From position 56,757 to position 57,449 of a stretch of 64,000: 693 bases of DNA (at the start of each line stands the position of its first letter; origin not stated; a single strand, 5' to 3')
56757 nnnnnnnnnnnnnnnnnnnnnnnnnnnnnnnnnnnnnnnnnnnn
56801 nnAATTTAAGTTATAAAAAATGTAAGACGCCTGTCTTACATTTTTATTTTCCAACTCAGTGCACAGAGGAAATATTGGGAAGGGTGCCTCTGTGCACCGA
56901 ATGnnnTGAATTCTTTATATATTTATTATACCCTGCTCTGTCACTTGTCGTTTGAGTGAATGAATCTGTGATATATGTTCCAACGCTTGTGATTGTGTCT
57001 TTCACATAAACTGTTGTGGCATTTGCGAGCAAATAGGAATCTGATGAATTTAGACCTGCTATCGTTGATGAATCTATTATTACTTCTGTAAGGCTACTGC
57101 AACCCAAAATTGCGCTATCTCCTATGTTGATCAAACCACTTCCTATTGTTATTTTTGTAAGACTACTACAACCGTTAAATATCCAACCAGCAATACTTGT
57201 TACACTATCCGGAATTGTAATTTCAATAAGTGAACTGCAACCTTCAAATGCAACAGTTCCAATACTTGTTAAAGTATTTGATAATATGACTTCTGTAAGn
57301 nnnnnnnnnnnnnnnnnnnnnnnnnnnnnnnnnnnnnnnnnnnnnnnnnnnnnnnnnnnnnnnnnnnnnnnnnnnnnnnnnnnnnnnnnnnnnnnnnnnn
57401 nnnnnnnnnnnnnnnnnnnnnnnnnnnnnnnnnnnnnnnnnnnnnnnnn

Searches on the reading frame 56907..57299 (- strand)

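Call 38: search_protein_families(library=pfam, proteins=[window:56907-57299:-], max_evalue=10)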
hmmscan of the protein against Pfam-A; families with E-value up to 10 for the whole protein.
window:56907-57299:- (131 aa): 2 families
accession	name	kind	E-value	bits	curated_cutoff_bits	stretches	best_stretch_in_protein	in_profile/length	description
PF13306.12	LRR_5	-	1.7e-20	73.7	27.7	1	1-110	13-119/127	BspA type Leucine rich repeat region (6 copies)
PF13855.12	LRR_8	-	0.00038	20.6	27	2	7-51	10-55/61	Leucine rich repeat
